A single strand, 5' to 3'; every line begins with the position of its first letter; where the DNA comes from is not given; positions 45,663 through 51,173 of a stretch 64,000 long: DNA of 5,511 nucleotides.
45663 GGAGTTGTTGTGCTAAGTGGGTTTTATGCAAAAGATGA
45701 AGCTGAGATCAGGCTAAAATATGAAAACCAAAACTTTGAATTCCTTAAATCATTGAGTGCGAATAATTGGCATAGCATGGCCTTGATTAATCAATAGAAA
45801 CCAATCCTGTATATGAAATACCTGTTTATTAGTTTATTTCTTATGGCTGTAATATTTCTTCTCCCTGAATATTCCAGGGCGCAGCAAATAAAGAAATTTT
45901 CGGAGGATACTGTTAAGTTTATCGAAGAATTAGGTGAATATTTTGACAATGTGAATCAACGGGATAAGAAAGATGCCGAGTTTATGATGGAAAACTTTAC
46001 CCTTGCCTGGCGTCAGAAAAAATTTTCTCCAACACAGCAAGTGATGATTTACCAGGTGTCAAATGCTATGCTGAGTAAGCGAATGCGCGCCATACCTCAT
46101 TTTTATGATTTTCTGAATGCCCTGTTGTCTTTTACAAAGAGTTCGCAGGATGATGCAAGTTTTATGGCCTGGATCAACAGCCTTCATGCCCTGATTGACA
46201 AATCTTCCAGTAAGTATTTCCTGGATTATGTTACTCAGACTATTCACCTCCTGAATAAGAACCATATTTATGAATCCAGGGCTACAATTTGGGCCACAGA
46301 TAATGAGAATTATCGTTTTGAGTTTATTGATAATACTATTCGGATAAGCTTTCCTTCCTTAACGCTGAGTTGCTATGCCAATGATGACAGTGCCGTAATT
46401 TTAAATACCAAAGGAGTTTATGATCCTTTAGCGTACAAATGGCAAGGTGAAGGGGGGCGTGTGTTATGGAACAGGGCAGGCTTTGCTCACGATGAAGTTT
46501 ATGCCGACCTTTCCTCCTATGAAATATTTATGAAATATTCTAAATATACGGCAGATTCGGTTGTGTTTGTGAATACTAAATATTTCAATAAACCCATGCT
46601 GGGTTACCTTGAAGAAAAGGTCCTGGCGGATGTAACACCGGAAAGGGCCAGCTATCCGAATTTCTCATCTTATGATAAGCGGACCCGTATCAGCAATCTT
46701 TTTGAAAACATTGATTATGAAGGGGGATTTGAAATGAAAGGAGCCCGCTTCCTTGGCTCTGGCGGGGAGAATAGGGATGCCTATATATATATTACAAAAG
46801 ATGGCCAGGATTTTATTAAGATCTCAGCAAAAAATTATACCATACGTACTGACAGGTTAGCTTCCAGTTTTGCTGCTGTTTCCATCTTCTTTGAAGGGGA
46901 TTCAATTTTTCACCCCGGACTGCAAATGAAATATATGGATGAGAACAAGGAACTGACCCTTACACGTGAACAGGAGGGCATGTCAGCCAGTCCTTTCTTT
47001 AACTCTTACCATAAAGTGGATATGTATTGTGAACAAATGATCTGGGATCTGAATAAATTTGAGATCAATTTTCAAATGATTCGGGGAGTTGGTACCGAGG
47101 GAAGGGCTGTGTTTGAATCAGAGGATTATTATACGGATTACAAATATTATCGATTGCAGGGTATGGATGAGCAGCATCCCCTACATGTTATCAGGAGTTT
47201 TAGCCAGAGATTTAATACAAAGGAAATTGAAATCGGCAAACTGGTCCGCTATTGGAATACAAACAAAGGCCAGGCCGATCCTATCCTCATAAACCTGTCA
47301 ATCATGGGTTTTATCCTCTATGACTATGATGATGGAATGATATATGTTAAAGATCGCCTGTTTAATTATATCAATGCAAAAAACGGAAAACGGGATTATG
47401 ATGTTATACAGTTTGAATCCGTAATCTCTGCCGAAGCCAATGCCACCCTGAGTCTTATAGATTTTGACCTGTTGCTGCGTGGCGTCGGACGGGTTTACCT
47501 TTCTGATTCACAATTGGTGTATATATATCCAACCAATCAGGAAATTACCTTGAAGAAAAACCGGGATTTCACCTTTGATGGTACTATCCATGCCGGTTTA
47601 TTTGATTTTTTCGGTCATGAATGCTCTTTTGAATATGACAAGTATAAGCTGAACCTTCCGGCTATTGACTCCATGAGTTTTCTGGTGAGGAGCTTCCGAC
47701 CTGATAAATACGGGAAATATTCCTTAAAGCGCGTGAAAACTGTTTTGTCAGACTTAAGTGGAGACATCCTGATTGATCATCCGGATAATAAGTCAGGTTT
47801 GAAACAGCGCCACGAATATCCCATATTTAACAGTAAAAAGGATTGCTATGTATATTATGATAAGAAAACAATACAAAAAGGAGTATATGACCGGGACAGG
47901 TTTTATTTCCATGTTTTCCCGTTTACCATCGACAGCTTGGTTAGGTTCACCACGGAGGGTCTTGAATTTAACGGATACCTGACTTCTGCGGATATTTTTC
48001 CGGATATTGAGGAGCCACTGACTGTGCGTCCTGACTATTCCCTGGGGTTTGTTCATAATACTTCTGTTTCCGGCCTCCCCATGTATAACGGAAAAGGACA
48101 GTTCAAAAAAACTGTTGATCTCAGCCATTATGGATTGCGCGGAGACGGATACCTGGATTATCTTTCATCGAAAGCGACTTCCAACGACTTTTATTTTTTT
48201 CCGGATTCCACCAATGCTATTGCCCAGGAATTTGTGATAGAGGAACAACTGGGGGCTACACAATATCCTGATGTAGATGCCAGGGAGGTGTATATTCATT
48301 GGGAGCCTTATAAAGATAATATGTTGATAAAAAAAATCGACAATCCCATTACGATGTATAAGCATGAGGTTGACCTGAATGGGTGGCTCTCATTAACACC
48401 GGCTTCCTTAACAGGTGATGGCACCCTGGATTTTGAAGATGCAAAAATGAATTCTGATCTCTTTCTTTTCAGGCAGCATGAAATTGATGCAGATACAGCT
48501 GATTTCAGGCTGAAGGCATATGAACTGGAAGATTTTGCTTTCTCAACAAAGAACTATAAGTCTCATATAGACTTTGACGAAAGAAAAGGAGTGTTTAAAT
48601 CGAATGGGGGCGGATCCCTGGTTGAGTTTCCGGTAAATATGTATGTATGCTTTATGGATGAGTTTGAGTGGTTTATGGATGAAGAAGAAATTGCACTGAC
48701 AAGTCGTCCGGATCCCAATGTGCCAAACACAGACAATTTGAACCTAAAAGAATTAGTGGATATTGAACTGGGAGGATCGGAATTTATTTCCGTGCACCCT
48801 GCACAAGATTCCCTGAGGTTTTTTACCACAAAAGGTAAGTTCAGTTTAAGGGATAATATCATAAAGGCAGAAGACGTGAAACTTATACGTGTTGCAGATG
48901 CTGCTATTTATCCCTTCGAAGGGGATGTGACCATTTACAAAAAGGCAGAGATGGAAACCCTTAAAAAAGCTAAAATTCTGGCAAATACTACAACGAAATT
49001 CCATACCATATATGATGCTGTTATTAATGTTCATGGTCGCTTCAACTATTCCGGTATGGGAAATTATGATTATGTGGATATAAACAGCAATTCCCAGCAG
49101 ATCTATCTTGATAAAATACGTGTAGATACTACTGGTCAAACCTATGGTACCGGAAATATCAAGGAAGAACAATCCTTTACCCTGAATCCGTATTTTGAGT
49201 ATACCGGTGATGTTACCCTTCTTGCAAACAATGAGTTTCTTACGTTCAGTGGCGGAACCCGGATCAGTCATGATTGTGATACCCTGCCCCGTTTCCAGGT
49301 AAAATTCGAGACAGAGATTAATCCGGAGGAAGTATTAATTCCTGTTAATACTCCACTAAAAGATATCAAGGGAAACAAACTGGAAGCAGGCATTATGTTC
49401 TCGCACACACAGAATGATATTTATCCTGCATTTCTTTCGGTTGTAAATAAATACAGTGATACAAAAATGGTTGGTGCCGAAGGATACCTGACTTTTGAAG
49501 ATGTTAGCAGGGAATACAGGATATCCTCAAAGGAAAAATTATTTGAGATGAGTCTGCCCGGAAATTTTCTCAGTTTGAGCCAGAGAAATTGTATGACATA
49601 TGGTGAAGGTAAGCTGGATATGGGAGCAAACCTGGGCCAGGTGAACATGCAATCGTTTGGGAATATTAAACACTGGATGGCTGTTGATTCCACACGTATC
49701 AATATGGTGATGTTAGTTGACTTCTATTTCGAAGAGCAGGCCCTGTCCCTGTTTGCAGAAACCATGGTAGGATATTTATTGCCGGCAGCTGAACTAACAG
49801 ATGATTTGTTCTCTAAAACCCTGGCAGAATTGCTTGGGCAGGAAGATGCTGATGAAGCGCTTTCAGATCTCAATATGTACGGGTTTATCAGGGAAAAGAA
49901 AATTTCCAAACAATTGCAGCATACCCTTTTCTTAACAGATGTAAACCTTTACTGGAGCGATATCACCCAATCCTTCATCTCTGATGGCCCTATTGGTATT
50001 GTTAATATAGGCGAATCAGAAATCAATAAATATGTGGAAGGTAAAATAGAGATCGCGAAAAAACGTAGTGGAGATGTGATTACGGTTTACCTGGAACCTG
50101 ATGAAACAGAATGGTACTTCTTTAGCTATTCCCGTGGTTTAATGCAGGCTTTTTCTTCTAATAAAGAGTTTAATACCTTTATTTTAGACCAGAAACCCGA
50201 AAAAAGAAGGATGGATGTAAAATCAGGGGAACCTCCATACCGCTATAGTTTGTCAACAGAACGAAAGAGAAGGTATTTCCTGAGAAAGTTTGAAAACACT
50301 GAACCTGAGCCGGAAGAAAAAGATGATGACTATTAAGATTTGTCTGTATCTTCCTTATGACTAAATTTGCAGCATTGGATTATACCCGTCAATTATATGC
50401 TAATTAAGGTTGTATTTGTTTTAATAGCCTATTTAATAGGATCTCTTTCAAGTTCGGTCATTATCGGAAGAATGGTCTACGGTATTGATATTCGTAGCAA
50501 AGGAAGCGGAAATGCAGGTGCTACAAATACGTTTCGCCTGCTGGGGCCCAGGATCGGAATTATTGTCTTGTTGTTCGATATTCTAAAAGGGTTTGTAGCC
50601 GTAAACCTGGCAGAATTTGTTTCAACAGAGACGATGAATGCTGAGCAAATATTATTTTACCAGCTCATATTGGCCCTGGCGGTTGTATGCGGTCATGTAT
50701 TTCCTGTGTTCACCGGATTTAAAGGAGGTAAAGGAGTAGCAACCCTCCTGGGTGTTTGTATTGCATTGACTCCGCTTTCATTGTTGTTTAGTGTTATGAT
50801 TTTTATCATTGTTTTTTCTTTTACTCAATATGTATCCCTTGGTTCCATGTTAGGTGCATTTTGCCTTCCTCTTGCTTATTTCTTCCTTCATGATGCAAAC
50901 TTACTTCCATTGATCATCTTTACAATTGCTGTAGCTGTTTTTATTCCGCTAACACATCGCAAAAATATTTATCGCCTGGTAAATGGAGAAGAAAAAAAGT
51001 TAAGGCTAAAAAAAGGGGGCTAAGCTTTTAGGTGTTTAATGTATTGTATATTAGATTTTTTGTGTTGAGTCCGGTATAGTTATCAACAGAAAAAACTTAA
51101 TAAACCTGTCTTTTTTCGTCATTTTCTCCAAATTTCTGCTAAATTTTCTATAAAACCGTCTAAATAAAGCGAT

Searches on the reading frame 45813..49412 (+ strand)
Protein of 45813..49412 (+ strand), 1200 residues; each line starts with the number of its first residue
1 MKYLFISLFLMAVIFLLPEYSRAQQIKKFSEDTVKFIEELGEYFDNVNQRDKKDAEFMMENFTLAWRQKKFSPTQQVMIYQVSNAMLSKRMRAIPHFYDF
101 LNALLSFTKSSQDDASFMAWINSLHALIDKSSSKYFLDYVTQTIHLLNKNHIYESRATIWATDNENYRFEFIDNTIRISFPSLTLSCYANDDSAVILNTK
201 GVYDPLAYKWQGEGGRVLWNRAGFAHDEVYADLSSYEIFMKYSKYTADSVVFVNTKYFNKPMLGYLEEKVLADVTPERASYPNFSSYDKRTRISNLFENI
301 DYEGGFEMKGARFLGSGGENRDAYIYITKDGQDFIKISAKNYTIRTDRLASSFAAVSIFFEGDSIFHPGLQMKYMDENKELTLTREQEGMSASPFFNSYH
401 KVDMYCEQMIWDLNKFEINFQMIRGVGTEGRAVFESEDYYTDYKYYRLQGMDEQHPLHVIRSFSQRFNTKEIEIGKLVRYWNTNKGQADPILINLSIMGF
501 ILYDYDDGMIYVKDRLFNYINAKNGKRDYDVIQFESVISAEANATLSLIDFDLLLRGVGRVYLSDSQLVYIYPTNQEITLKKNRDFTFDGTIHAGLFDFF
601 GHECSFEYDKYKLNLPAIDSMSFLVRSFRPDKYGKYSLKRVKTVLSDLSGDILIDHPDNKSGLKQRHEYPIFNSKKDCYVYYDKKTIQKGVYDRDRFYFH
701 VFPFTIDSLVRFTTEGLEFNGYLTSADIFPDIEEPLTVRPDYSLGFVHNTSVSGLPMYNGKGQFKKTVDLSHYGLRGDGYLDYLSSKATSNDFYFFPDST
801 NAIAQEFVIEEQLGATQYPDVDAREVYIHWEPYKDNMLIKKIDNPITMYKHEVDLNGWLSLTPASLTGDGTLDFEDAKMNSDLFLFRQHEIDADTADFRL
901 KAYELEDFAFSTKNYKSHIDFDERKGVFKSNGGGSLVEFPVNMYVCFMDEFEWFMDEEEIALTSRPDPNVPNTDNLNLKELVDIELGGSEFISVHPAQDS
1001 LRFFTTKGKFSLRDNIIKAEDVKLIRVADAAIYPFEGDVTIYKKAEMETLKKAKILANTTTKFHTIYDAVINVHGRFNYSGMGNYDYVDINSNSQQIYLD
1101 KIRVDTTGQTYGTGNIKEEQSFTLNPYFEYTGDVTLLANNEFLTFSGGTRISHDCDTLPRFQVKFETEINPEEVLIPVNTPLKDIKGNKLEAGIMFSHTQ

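Call 97: search_protein_representatives(protein=window:45813-49412:+)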
Query: 1200 residues. Proteins with E-value up to 0.001 (for the whole library): 1960; up to 1e-10: 1507; up to 1e-30: 1040. The best 150 are listed.
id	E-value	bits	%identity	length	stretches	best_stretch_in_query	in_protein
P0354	0.0e+00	1325.7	50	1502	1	7-1197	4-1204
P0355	0.0e+00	1262.6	48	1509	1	8-1198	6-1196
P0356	0.0e+00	1220.0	48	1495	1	10-1198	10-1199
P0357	0.0e+00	1141.2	45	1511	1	9-1184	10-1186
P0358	0.0e+00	1129.9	45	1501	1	3-1197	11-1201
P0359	0.0e+00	1116.1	45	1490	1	8-1193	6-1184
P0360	0.0e+00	1115.1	45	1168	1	11-1181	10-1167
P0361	0.0e+00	1104.3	44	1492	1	5-1200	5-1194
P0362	0.0e+00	1096.5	43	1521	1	8-1197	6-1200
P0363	0.0e+00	1087.4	43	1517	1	2-1196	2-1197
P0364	0.0e+00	1073.1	43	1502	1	6-1189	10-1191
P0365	0.0e+00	1061.1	44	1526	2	70-1198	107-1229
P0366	0.0e+00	1047.3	43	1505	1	3-1181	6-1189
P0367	0.0e+00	1032.2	42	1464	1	35-1199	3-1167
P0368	0.0e+00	1027.6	44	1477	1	12-1184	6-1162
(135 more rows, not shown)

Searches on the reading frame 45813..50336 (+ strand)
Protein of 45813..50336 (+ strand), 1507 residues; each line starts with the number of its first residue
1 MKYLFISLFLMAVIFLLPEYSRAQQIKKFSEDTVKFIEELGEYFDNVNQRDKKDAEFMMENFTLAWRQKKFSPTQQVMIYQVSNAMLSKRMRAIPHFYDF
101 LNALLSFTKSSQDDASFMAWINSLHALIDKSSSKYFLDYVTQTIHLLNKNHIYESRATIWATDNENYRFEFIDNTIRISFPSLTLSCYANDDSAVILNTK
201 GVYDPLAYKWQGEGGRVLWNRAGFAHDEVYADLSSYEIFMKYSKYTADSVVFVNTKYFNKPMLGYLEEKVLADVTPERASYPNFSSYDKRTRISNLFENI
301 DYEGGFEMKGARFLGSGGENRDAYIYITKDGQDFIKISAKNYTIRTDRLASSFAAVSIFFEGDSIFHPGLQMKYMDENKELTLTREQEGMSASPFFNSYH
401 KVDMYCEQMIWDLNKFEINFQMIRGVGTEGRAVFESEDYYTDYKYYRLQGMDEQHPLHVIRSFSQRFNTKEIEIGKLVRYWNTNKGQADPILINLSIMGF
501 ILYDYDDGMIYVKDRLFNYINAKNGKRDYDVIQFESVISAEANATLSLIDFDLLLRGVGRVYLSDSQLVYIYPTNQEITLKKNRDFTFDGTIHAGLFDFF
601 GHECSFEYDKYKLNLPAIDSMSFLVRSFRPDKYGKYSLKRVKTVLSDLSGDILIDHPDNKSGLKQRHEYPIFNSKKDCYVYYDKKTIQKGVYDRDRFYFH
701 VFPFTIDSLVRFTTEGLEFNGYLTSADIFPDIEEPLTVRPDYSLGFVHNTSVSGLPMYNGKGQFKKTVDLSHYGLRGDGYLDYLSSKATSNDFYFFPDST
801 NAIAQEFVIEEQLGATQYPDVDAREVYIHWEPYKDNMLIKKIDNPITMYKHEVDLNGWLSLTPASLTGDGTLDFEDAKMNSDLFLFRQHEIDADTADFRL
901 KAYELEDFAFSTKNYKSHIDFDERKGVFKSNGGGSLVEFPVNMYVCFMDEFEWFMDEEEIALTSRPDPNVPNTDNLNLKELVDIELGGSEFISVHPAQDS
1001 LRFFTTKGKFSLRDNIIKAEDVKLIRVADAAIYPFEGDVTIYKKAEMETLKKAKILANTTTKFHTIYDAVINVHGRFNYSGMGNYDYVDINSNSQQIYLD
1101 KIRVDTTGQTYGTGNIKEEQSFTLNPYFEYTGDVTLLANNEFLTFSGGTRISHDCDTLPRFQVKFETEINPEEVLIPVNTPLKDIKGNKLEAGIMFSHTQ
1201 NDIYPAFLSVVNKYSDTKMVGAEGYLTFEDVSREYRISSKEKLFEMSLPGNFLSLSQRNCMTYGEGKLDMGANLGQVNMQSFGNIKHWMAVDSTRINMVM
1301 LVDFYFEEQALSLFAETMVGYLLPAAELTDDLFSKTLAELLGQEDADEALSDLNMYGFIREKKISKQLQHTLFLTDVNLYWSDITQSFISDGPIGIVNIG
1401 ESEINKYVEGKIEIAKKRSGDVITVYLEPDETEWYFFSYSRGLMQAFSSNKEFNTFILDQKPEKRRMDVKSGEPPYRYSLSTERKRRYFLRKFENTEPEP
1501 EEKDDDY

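Call 3: search_protein_families(library=pfam, proteins=[window:45813-50336:+], max_evalue=0.1)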
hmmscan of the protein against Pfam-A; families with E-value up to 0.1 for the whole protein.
window:45813-50336:+ (1507 aa): 0 families

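Call 4: search_protein_families(library=ncbifam, proteins=[window:45813-50336:+], max_evalue=0.1)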
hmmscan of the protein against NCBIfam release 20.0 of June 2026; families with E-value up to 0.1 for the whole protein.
window:45813-50336:+ (1507 aa): 0 families

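Call 25: search_solved_structures(query=A2, max_evalue=10, show_alignments=1)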
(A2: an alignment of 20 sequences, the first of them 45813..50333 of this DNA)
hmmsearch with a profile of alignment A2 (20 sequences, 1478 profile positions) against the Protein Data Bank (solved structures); distinct sequences matched with E-value up to 10: 0.

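Call 43: search_protein_families(library=pfam, alignment_id=A2, max_evalue=0.05)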
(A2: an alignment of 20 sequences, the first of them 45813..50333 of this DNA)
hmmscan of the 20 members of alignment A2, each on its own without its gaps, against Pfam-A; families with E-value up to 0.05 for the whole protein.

A. member 1, window:45813-50333:+ (1507 aa): 0 families

B. families by the number of members that match (of 20 scanned): 3 families
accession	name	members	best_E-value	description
PF23934.1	DUF7270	1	0.0073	Domain of unknown function (DUF7270)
PF23732.1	PH_22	1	0.016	PH domain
PF06004.18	DUF903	1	0.022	Bacterial protein of unknown function (DUF903)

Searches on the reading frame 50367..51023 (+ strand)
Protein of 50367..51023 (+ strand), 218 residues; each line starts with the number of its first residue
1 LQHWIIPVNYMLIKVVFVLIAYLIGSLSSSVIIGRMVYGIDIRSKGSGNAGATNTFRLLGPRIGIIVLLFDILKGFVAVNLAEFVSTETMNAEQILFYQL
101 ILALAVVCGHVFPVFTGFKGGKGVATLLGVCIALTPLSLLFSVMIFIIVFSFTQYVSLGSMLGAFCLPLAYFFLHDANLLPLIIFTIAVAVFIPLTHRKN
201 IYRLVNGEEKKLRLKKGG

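Call 90: search_protein_families(library=pfam, proteins=[window:50367-51023:+], max_evalue=1)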
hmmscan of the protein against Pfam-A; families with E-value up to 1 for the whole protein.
window:50367-51023:+ (218 aa): 1 family
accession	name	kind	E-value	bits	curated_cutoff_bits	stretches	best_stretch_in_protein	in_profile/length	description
PF02660.20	G3P_acyltransf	-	4.1e-53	180.3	24.1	1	20-204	1-164/164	Glycerol-3-phosphate acyltransferase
